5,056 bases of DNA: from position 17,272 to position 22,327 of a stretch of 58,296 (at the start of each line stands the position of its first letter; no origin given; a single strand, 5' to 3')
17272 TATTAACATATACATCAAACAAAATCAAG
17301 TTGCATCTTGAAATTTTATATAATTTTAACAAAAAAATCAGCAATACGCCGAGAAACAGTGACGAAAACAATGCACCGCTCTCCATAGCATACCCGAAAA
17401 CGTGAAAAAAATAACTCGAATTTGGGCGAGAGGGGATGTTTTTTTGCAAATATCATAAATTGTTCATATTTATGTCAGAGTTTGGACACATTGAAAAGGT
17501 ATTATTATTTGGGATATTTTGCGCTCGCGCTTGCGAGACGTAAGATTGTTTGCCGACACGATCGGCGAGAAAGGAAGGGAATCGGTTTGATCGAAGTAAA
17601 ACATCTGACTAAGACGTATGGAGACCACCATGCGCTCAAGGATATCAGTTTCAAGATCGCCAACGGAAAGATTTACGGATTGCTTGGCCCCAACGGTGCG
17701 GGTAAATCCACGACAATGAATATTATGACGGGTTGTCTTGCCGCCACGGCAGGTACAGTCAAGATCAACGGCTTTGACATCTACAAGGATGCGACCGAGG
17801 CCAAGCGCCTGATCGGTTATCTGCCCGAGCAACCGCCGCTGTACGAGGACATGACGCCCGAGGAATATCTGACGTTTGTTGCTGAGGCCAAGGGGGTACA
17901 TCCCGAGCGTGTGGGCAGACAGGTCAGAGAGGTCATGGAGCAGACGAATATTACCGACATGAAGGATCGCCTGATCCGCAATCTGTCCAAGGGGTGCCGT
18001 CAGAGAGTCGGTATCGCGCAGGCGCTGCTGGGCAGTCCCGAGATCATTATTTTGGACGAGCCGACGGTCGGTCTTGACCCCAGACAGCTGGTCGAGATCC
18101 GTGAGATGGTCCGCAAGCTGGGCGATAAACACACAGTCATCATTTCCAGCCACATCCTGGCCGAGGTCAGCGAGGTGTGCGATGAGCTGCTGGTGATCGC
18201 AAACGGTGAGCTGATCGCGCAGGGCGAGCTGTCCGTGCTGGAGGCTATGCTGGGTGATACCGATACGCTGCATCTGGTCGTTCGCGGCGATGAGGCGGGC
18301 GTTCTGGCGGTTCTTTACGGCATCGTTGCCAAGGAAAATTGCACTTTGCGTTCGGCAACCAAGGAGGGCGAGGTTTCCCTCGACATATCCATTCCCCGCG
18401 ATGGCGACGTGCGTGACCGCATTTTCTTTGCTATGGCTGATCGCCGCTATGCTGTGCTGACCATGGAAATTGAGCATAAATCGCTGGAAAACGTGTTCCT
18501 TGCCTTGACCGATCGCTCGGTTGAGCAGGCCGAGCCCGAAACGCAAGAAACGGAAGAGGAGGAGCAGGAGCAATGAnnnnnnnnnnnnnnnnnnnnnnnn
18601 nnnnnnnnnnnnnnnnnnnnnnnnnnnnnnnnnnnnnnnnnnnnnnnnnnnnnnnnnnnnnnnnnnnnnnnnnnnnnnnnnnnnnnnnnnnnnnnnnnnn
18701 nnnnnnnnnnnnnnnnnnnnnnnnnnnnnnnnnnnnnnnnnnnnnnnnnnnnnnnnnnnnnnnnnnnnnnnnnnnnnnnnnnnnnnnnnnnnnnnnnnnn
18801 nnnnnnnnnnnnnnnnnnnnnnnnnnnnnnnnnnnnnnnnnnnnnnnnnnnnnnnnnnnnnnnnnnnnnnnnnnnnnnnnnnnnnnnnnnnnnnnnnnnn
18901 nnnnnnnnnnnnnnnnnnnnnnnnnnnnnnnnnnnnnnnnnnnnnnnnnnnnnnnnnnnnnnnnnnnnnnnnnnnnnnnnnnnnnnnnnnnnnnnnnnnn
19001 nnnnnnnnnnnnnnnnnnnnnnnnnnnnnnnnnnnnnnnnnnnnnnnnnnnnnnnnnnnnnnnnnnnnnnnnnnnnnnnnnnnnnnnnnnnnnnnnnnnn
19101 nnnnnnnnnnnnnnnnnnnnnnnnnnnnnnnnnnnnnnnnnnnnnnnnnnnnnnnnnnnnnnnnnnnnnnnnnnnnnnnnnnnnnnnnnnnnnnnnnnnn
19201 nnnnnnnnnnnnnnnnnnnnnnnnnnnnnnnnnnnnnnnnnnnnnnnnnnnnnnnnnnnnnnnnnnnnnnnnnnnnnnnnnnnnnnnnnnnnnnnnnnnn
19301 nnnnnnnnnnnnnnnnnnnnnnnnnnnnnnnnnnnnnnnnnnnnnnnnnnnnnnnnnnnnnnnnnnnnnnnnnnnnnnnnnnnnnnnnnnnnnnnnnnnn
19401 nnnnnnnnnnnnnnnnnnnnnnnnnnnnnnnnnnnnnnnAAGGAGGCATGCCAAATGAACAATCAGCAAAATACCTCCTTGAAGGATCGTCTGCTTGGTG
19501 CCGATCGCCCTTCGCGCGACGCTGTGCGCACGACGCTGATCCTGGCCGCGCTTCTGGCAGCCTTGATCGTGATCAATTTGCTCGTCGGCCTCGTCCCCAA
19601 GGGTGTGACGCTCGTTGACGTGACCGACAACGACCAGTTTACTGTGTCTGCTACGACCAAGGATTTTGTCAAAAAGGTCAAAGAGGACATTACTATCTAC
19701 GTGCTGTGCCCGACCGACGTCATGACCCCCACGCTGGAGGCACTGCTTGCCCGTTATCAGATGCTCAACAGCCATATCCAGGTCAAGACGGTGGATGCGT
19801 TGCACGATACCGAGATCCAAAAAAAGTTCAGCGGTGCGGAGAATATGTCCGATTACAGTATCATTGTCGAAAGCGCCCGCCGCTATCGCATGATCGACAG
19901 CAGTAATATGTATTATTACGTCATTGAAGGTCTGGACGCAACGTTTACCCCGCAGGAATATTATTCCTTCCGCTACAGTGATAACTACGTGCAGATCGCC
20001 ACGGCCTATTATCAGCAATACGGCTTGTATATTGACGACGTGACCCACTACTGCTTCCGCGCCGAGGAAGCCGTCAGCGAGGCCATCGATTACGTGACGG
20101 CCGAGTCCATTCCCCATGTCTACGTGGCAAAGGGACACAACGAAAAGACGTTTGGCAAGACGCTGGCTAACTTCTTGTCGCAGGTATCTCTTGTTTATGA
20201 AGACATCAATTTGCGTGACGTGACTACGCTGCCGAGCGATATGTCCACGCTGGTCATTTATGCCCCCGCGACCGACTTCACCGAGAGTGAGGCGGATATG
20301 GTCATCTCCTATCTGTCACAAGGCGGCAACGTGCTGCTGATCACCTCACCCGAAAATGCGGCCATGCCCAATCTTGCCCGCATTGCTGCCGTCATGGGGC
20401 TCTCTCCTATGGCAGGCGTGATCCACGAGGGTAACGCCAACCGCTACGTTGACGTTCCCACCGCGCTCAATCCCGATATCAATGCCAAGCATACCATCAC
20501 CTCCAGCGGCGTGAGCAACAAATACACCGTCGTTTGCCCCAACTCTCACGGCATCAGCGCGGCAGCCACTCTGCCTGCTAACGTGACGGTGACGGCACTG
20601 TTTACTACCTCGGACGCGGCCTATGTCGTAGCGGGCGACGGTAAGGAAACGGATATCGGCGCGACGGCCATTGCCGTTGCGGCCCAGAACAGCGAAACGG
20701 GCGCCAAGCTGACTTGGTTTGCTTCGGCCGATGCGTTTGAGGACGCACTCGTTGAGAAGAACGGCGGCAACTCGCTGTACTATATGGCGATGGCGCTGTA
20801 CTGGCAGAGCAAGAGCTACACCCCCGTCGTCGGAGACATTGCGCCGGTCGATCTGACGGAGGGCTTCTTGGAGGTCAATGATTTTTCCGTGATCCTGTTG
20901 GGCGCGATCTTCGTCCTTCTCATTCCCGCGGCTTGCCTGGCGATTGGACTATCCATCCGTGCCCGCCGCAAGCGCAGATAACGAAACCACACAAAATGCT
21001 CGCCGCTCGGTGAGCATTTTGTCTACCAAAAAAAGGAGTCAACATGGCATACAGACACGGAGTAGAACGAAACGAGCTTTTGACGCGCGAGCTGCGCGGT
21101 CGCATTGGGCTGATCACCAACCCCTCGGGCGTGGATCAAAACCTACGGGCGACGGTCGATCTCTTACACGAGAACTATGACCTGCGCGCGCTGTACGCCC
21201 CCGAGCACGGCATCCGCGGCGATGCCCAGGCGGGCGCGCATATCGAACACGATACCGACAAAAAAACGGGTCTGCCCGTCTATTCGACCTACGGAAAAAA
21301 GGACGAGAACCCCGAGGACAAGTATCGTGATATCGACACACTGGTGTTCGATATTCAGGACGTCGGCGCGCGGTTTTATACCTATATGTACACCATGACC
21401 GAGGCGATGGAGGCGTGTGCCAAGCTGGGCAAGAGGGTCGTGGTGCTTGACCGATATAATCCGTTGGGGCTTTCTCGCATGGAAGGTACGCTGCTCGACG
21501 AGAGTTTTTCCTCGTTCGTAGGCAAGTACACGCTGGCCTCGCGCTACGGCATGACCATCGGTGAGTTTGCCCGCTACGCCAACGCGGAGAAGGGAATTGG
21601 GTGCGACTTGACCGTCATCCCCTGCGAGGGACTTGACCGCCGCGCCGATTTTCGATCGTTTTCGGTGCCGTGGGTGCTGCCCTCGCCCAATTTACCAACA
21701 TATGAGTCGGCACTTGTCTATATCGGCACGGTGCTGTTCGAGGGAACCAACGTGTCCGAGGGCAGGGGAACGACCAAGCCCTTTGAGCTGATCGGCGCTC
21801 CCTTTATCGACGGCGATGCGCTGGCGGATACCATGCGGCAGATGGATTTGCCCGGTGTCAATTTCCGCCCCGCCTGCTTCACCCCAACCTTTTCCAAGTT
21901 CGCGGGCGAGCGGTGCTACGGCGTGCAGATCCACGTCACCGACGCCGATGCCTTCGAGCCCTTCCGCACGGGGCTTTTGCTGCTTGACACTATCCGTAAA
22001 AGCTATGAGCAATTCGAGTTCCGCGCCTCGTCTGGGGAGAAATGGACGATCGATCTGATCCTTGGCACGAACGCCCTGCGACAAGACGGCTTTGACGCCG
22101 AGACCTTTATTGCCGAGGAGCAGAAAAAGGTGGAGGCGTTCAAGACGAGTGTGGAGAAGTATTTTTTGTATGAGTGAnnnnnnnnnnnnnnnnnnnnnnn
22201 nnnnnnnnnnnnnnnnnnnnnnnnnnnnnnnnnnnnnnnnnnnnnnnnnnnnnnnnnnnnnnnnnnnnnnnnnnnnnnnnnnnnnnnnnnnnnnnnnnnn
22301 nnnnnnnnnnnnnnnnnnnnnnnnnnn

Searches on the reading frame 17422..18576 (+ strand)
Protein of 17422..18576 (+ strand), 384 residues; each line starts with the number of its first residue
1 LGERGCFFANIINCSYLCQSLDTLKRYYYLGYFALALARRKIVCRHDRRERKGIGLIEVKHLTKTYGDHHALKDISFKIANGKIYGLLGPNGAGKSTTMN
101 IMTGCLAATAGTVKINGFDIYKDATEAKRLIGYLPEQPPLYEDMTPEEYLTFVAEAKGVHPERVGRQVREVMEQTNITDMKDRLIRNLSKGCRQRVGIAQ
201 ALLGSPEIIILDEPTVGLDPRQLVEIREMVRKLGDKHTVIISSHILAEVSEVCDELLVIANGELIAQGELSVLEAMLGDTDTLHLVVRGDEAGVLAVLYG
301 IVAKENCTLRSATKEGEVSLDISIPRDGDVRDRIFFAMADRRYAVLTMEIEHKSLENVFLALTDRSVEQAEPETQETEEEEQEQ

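Call 72: search_protein_families(library=pfam, proteins=[window:17422-18576:+], max_evalue=0.00001)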
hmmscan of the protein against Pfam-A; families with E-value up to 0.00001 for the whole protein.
window:17422-18576:+ (384 aa): 2 families
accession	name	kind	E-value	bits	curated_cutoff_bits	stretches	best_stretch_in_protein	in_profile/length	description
PF00005.33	ABC_tran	-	4.9e-33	115.1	25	1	72-215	1-136/137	ABC transporter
PF13304.12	AAA_21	-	1.5e-11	45.4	27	1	162-248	211-302/304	AAA domain, putative AbiEii toxin, Type IV TA system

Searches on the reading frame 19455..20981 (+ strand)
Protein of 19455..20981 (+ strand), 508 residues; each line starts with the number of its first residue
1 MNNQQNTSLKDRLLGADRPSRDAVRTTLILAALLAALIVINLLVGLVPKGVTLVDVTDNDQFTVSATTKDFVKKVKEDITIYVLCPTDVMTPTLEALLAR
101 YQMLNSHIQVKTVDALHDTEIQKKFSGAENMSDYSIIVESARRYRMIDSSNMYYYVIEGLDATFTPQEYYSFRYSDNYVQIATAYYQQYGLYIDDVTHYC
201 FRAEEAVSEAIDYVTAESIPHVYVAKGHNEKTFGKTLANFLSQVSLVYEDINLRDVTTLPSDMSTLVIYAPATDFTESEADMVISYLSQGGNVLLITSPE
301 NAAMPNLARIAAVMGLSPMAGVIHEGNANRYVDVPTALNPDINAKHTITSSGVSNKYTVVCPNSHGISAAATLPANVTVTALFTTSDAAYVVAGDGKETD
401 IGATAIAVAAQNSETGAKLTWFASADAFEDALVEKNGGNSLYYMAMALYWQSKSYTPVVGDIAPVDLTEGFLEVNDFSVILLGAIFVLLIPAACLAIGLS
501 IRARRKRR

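Call 72: search_protein_families(library=pfam, proteins=[window:19455-20981:+], max_evalue=0.00001)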
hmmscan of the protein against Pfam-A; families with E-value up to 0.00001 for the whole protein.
window:19455-20981:+ (508 aa): 3 families
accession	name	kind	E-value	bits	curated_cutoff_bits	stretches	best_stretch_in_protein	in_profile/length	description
PF09822.16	ABC_transp_aux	-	6.1e-13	49.1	34.7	1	220-394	2-199/288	ABC-type uncharacterized transport system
PF23357.1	DUF7088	-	1.8e-07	31.8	27.8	1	59-139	2-88/105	Domain of unknown function (DUF7088)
PF03345.20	OST48_N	-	1.5e-06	28.1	36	1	282-435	70-225/246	OST48, N-terminal domain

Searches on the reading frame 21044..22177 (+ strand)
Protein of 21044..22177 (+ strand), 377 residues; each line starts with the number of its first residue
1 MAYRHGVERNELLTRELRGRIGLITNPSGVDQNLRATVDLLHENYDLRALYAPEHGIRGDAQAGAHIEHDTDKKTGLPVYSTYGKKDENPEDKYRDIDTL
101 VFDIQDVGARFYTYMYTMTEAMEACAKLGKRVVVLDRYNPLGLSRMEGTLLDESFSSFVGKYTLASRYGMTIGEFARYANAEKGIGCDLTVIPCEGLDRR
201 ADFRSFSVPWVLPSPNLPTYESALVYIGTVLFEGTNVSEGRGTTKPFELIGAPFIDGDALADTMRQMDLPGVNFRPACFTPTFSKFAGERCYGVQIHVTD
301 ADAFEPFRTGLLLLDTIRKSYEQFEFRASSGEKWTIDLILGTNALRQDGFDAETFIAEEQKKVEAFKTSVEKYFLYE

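Call 72: search_protein_families(library=pfam, proteins=[window:21044-22177:+], max_evalue=0.00001)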
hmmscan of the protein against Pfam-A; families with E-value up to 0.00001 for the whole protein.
window:21044-22177:+ (377 aa): 2 families
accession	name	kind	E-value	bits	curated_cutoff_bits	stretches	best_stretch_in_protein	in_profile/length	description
PF07075.17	NamZ_N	-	3.6e-79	265.3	26.9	1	21-220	1-202/203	Exo-beta-N-acetylmuramidase NamZ, N-terminal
PF20732.2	NamZ_C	-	1.2e-52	179.2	25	1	224-376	1-152/152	Exo-beta-N-acetylmuramidase NamZ, C-terminal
